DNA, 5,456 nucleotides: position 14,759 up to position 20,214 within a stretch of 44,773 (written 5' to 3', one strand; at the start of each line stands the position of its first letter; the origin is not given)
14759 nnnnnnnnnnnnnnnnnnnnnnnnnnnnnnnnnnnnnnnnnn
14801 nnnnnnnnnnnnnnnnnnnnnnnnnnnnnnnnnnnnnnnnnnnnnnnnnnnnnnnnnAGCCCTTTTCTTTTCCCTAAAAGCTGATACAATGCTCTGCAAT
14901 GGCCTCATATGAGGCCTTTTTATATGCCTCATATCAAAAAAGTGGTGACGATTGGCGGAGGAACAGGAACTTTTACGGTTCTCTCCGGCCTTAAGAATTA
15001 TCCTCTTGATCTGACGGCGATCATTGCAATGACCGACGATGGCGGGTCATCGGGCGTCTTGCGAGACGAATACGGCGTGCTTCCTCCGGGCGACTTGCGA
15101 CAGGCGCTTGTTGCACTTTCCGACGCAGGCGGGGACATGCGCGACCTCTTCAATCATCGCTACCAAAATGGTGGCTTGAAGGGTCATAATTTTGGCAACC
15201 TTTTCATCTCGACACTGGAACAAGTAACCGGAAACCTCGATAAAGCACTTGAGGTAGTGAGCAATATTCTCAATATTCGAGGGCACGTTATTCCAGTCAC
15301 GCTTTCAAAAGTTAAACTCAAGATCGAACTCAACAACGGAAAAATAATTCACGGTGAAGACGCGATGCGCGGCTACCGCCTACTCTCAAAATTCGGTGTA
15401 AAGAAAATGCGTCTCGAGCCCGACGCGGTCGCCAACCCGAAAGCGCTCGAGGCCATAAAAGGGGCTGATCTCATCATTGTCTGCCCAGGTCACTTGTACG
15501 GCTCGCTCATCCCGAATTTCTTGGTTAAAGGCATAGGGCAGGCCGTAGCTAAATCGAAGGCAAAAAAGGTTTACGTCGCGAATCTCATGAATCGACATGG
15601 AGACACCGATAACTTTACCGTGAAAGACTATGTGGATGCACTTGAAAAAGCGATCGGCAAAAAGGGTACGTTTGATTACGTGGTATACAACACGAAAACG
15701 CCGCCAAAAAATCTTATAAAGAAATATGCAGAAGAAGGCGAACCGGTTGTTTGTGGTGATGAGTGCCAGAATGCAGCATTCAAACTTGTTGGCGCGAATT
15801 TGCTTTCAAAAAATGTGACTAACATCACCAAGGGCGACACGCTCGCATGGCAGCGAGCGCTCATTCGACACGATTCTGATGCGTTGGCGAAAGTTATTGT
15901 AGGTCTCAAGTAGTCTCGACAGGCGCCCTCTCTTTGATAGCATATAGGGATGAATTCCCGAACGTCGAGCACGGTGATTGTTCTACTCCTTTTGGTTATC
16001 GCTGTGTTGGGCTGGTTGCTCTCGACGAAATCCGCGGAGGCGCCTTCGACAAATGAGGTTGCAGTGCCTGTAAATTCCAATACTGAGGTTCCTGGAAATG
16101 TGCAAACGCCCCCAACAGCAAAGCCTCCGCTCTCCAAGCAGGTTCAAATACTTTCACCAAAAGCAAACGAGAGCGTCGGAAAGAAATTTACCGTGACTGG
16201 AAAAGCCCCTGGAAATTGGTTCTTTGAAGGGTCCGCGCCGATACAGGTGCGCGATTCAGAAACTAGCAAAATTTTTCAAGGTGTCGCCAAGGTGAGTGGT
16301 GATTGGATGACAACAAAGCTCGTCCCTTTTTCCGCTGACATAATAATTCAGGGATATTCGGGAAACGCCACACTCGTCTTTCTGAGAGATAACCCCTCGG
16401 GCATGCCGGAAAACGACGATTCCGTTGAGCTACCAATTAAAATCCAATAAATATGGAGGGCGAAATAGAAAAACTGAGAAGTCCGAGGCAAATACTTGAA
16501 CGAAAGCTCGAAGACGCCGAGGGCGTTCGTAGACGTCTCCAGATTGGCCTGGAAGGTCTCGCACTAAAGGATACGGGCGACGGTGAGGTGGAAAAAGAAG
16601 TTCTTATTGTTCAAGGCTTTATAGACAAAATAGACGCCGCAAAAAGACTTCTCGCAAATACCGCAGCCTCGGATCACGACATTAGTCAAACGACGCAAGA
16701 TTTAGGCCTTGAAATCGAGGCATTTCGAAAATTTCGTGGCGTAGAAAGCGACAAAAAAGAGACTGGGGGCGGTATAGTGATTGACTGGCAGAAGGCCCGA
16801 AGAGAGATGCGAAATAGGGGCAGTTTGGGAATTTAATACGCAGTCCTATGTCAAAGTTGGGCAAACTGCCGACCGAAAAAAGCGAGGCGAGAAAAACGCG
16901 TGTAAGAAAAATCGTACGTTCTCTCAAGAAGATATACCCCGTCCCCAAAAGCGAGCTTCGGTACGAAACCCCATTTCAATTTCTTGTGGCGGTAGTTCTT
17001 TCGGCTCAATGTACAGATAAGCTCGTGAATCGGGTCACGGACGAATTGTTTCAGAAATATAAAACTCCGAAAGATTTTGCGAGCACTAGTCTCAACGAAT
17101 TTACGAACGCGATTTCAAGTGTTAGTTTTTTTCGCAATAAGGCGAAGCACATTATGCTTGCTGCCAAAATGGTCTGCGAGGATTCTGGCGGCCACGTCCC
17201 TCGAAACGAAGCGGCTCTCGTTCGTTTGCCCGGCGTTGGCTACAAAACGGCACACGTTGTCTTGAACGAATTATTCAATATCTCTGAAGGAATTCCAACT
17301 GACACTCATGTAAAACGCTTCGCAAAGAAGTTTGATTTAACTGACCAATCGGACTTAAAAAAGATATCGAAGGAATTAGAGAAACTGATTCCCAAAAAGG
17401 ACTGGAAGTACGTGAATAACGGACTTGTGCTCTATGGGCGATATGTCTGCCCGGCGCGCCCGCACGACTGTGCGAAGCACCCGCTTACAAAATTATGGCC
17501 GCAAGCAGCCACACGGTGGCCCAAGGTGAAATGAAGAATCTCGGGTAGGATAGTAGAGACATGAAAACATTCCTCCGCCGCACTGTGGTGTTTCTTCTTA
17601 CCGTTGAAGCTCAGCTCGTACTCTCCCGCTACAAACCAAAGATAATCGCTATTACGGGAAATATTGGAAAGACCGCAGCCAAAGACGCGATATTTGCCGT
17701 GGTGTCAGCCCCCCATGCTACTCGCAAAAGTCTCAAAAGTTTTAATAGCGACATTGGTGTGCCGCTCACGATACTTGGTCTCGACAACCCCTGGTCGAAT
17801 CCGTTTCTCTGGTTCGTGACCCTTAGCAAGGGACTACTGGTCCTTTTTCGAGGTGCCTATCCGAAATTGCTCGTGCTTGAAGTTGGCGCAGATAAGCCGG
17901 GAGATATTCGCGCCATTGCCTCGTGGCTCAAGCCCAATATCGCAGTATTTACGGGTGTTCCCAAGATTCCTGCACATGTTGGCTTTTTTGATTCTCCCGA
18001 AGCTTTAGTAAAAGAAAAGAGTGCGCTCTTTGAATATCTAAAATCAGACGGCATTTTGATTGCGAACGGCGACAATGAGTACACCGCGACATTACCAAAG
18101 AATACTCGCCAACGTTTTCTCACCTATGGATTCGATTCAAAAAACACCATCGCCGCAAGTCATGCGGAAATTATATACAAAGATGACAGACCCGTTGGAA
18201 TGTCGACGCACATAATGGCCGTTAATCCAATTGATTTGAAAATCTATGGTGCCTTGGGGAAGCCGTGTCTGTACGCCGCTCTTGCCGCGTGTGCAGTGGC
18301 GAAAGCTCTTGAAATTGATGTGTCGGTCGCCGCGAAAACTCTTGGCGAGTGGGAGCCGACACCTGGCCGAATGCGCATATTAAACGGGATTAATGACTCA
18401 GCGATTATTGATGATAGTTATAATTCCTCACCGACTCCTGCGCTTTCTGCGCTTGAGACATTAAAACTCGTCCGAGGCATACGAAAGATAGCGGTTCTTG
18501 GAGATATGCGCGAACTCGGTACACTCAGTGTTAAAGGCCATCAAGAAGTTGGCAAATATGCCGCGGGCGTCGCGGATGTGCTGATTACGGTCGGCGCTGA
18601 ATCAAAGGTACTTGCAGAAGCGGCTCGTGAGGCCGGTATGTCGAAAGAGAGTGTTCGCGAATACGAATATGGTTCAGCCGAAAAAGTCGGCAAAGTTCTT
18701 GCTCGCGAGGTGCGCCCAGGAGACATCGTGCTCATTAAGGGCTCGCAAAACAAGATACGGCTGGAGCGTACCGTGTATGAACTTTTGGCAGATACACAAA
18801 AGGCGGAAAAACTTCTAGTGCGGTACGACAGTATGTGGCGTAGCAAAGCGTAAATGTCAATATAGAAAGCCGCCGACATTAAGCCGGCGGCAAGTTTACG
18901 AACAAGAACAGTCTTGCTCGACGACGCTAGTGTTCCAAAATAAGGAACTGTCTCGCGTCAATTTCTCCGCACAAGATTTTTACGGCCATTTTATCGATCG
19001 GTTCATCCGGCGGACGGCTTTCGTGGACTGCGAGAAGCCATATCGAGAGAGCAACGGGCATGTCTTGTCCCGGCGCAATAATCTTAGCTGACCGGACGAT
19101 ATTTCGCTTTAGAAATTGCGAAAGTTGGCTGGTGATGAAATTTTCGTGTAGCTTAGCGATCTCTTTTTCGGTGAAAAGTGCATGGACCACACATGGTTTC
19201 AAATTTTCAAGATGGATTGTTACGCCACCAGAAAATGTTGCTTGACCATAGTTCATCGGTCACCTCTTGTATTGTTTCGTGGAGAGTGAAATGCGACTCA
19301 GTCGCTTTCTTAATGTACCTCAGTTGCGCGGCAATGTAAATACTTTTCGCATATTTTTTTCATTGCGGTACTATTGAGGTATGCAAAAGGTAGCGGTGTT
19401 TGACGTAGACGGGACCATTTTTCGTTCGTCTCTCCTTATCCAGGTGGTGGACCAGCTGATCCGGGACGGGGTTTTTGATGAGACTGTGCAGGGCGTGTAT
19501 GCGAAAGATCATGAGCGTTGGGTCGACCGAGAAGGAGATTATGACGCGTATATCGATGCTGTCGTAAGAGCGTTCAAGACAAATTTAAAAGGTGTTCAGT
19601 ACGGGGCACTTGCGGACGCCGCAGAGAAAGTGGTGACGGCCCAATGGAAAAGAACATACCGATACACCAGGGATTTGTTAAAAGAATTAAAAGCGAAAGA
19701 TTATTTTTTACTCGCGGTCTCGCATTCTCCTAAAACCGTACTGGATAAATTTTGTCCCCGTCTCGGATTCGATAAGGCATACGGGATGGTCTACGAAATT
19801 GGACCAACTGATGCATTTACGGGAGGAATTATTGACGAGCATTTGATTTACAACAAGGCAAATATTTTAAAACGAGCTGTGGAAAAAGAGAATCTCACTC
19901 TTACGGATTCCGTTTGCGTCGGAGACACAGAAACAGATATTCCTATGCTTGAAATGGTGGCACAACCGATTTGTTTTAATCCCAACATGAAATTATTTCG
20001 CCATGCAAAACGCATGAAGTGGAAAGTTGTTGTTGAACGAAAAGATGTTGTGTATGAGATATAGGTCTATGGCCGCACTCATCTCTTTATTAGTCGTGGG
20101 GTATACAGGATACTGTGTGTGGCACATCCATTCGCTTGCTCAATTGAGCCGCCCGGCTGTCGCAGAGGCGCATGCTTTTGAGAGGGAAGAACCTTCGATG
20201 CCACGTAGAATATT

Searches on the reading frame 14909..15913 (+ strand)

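Call 26: search_protein_families(library=pfam, proteins=[window:14909-15913:+], max_evalue=0.001)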
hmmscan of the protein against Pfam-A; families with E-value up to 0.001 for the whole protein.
window:14909-15913:+ (334 aa): 1 family
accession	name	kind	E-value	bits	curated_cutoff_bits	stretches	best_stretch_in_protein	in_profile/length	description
PF01933.23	CofD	-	5.4e-89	298.7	30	1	12-297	1-288/290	2-phospho-L-lactate transferase CofD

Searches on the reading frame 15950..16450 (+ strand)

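Call 26: search_protein_families(library=pfam, proteins=[window:15950-16450:+], max_evalue=0.001)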
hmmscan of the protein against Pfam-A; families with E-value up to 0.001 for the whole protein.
window:15950-16450:+ (166 aa): 1 family
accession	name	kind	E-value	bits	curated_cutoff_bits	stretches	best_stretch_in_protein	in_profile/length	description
PF10648.15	Gmad2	-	5.4e-09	36.7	25.7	1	65-151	2-84/86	Immunoglobulin-like domain of bacterial spore germination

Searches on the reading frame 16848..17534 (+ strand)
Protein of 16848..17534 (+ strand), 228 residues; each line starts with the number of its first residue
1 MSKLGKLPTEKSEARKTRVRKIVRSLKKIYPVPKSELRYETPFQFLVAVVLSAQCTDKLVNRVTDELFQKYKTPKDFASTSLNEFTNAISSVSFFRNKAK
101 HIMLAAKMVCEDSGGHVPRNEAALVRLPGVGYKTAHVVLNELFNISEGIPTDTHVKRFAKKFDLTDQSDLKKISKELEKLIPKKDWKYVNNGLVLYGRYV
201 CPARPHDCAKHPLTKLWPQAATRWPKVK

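Call 26: search_protein_families(library=pfam, proteins=[window:16848-17534:+], max_evalue=0.001)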
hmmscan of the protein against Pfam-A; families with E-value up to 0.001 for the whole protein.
window:16848-17534:+ (228 aa): 1 family
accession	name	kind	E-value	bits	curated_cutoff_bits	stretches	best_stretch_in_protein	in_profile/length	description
PF00730.31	HhH-GPD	-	1.3e-20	74.1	26.2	1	47-183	1-108/108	HhH-GPD superfamily base excision DNA repair protein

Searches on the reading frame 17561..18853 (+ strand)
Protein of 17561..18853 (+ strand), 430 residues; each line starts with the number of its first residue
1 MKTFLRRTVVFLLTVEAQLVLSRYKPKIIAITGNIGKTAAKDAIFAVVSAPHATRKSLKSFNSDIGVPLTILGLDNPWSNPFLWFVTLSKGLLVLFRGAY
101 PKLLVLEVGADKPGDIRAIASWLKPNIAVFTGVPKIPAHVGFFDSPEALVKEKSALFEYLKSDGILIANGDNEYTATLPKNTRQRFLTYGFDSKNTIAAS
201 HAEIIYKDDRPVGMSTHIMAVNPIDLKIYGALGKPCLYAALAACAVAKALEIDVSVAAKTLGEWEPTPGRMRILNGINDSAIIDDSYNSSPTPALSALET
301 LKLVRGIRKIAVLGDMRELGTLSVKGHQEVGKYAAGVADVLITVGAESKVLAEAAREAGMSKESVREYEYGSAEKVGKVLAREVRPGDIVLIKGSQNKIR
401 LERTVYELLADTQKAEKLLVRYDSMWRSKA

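Call 26: search_protein_families(library=pfam, proteins=[window:17561-18853:+], max_evalue=0.001)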
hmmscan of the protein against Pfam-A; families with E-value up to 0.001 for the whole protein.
window:17561-18853:+ (430 aa): 2 families
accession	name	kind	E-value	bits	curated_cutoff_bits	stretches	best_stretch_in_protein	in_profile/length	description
PF08245.18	Mur_ligase_M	-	2.1e-20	74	24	1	31-247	1-200/200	Mur ligase middle domain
PF02875.26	Mur_ligase_C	-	2.8e-18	67.4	28.4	1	269-395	1-126/127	Mur ligase, glutamate ligase domain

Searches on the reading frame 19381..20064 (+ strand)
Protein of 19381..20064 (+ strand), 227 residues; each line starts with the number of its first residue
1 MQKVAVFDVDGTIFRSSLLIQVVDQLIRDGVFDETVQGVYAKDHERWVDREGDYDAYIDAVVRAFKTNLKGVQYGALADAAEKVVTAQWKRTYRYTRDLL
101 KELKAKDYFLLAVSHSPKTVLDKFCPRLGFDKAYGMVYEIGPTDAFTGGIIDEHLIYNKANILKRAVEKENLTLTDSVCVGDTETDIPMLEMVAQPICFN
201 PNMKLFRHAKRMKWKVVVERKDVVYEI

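Call 26: search_protein_families(library=pfam, proteins=[window:19381-20064:+], max_evalue=0.001)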
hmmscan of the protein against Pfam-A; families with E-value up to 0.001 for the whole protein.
window:19381-20064:+ (227 aa): 4 families
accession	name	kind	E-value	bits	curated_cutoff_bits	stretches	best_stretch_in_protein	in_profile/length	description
PF12710.13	HAD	-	1e-16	62.4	27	1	5-191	1-189/189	haloacid dehalogenase-like hydrolase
PF00702.32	Hydrolase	-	2e-12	48.4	26.4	1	3-191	2-188/191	haloacid dehalogenase-like hydrolase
PF13419.12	HAD_2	-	2e-05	25.2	23.8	0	6-187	2-165/178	Haloacid dehalogenase-like hydrolase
PF08282.18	Hydrolase_3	-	6e-05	23.3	20.9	0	158-198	187-227/255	haloacid dehalogenase-like hydrolase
